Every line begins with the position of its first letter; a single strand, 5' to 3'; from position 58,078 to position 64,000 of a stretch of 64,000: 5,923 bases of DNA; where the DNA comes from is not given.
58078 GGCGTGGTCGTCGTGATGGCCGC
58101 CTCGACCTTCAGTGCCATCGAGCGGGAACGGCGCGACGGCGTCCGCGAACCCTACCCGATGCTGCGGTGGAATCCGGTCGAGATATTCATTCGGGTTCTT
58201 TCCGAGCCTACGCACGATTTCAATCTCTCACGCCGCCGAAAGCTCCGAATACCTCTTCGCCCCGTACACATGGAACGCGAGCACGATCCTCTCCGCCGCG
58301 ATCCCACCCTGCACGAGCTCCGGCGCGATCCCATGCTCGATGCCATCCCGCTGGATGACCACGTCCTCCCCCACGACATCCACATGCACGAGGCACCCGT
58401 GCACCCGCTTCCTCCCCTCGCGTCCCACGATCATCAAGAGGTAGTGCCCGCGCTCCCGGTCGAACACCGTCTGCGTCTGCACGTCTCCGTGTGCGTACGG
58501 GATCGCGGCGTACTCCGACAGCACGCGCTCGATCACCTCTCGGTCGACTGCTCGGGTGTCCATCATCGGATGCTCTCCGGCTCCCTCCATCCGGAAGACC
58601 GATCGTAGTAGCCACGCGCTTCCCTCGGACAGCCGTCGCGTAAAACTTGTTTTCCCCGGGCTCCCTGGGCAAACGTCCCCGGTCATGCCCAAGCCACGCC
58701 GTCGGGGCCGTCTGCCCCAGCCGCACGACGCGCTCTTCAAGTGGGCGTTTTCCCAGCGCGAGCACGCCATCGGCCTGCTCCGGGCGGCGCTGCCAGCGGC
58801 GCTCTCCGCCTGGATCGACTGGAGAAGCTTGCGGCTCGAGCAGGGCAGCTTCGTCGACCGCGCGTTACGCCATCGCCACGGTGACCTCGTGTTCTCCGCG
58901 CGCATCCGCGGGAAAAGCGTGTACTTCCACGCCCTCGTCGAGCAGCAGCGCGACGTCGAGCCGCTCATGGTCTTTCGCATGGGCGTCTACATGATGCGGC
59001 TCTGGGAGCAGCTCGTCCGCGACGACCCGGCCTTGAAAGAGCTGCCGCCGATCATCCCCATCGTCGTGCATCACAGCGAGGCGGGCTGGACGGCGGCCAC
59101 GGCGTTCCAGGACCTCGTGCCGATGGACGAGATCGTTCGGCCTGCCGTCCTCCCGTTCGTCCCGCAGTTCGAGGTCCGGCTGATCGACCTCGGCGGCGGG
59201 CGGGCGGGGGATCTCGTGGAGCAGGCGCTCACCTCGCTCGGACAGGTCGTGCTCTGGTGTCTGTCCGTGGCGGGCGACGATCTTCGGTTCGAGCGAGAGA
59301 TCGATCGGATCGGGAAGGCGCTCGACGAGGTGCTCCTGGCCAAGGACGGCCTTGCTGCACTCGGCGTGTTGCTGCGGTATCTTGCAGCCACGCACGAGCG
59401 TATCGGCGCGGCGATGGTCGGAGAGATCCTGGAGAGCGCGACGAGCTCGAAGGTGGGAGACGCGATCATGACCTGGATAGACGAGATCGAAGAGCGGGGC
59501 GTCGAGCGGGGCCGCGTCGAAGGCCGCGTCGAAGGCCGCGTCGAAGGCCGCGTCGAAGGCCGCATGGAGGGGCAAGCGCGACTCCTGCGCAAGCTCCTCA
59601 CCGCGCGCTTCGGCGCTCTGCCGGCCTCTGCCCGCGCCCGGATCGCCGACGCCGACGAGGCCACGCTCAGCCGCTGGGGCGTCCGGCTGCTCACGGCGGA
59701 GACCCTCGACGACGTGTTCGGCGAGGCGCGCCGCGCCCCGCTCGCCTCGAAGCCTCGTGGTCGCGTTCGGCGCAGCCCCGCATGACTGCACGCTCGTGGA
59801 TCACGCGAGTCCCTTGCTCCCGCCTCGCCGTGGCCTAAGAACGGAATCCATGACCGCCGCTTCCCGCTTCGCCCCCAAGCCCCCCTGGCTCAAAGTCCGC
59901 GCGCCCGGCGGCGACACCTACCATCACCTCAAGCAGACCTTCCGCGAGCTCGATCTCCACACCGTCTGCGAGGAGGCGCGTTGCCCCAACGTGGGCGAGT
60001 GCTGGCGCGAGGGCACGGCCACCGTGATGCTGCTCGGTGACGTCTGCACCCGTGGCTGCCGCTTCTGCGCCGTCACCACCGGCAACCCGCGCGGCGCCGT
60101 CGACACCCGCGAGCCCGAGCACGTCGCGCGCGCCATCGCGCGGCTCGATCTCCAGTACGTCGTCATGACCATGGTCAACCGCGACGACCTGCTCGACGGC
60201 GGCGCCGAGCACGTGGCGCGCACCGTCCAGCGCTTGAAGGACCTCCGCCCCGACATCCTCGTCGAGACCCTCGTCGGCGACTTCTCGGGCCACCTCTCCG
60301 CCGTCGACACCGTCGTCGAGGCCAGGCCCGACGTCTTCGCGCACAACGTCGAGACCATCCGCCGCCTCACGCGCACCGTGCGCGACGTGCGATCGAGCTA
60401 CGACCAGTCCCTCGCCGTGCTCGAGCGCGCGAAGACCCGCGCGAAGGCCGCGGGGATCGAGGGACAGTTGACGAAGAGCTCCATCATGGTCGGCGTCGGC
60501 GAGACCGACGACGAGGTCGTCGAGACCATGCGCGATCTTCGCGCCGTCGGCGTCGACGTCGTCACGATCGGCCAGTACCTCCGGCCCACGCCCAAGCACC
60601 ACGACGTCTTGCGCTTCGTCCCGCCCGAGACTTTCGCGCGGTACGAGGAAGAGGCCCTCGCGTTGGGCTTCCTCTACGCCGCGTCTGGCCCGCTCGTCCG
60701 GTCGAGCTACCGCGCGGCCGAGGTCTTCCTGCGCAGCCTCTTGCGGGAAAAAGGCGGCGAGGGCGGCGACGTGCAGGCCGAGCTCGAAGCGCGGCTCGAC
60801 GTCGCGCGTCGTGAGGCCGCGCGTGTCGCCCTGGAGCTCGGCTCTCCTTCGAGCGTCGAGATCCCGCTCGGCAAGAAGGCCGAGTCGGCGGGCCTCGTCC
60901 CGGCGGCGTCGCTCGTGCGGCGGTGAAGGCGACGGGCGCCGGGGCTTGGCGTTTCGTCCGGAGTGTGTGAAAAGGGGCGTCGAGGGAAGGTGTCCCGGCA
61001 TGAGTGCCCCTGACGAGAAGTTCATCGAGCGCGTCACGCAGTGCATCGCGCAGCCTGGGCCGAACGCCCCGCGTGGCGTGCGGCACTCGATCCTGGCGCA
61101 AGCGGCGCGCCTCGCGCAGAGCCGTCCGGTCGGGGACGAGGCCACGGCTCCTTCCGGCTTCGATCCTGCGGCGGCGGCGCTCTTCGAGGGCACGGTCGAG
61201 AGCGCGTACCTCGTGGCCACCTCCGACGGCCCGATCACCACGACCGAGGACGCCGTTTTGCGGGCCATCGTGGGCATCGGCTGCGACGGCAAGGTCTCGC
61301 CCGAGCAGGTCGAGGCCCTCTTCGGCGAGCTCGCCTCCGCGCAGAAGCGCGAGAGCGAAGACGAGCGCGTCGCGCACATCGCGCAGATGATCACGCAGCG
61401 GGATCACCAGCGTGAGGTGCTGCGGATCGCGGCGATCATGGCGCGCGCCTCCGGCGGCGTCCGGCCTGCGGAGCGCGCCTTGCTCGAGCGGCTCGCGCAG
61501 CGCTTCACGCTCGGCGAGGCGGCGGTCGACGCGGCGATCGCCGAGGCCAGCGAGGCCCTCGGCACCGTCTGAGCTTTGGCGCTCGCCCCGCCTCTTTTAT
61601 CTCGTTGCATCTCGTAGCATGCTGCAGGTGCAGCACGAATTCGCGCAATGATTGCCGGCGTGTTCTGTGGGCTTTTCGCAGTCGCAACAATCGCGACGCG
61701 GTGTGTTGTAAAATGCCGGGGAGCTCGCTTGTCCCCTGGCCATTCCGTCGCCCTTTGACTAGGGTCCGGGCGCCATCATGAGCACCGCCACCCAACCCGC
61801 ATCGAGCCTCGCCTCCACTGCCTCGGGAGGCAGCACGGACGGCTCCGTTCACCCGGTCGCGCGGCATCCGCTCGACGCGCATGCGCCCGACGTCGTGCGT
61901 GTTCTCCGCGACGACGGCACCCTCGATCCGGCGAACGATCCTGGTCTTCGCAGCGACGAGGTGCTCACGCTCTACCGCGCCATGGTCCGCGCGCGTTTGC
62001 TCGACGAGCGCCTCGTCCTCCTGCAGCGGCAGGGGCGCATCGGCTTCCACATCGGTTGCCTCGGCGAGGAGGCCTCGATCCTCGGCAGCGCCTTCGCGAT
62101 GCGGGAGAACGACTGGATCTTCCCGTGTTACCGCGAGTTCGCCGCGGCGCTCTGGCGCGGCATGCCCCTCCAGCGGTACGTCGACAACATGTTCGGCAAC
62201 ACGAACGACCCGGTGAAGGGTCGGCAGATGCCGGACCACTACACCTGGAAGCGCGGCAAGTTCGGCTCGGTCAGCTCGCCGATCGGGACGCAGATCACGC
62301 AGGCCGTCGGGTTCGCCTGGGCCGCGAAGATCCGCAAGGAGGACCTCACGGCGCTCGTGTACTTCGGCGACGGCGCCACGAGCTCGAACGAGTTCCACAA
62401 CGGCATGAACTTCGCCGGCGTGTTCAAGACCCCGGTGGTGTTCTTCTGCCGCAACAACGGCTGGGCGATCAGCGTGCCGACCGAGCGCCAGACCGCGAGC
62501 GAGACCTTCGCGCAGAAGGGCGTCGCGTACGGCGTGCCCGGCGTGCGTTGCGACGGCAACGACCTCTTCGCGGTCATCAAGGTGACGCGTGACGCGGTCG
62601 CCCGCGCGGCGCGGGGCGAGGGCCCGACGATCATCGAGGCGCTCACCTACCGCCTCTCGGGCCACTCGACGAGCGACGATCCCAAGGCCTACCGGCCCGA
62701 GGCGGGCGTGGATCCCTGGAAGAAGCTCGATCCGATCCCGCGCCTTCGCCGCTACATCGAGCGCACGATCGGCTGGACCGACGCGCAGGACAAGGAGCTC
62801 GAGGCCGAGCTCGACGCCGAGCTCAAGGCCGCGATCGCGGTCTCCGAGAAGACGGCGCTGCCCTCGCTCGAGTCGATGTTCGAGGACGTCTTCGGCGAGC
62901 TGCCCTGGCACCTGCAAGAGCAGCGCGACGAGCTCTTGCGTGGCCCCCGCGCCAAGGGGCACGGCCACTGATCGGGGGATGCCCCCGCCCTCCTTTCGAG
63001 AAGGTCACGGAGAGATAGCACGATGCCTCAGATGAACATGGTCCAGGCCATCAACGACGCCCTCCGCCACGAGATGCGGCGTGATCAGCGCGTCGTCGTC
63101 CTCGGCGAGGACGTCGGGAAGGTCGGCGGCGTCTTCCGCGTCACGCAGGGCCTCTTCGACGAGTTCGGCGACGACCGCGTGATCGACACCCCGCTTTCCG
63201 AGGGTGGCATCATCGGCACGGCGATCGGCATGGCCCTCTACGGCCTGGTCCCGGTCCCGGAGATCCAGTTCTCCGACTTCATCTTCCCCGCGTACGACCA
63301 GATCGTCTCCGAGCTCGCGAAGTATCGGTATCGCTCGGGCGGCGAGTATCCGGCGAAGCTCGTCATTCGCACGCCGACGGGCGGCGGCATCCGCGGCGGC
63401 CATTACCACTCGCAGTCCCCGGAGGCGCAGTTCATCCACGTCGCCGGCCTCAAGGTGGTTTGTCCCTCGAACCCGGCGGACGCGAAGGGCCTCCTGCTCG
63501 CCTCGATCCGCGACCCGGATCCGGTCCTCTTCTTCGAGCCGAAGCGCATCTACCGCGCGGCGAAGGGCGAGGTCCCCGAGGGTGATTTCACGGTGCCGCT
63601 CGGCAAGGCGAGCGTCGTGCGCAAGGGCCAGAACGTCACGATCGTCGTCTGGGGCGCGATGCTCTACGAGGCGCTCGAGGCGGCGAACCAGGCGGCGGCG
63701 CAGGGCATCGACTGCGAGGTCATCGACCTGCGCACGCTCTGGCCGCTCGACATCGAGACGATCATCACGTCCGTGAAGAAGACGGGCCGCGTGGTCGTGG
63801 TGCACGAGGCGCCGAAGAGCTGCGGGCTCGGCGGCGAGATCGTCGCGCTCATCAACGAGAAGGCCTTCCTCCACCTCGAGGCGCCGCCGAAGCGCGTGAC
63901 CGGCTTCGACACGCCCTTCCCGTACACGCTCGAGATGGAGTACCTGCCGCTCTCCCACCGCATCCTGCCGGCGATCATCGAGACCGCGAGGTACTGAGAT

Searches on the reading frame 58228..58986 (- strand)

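Call 89: search_protein_families(library=pfam, proteins=[window:58228-58986:-], max_evalue=0.0001)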
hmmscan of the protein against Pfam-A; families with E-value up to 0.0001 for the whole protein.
window:58228-58986:- (252 aa): 1 family
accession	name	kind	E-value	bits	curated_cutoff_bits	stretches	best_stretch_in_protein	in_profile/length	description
PF08869.16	XisI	-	1.1e-28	100.2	25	1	142-249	1-108/110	XisI protein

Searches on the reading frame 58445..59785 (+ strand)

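Call 89: search_protein_families(library=pfam, proteins=[window:58445-59785:+], max_evalue=0.0001)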
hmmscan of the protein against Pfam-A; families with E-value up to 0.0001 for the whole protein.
window:58445-59785:+ (446 aa): 1 family
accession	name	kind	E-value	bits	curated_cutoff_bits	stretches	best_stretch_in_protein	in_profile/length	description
PF04754.18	Transposase_31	-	2.3e-35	122.5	21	1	92-263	1-166/203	Putative transposase, YhgA-like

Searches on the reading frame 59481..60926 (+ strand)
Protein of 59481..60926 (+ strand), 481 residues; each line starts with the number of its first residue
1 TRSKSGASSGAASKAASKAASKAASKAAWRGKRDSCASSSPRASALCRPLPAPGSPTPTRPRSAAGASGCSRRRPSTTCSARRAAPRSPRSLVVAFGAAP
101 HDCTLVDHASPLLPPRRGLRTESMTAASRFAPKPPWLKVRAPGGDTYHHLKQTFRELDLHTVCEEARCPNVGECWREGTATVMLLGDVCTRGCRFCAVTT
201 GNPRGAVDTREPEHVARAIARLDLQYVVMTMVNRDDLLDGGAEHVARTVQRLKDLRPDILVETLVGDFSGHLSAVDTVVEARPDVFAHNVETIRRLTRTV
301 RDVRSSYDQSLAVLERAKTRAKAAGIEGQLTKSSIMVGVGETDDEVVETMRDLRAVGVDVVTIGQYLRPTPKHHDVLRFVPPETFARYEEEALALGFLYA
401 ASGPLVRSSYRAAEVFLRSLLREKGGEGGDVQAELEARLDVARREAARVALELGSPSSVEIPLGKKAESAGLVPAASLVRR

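Call 89: search_protein_families(library=pfam, proteins=[window:59481-60926:+], max_evalue=0.0001)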
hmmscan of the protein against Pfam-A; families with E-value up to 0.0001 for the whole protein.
window:59481-60926:+ (481 aa): 2 families
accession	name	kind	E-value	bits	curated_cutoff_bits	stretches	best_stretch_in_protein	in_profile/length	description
PF04055.27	Radical_SAM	-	9.4e-19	68.6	29.5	1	185-353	3-166/166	Radical SAM superfamily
PF16881.10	LIAS_N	-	1.2e-12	48.5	27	1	134-168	62-96/96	N-terminal domain of lipoyl synthase of Radical_SAM family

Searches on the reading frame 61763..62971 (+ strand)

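Call 89: search_protein_families(library=pfam, proteins=[window:61763-62971:+], max_evalue=0.0001)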
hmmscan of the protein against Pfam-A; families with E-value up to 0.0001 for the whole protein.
window:61763-62971:+ (402 aa): 1 family
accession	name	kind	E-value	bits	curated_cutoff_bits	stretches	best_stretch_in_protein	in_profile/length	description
PF00676.26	E1_dh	-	1.9e-85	286.9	22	1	71-367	1-297/300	Dehydrogenase E1 component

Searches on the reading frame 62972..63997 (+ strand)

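Call 89: search_protein_families(library=pfam, proteins=[window:62972-63997:+], max_evalue=0.0001)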
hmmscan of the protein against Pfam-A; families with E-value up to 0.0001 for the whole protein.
window:62972-63997:+ (341 aa): 2 families
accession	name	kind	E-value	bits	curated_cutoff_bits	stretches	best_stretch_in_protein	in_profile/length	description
PF02779.29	Transket_pyr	-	8.6e-44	149.7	27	1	20-195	2-173/174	Transketolase, pyrimidine binding domain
PF02780.25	Transketolase_C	-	2.1e-42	144.4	25.9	1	211-330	1-123/124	Transketolase, C-terminal domain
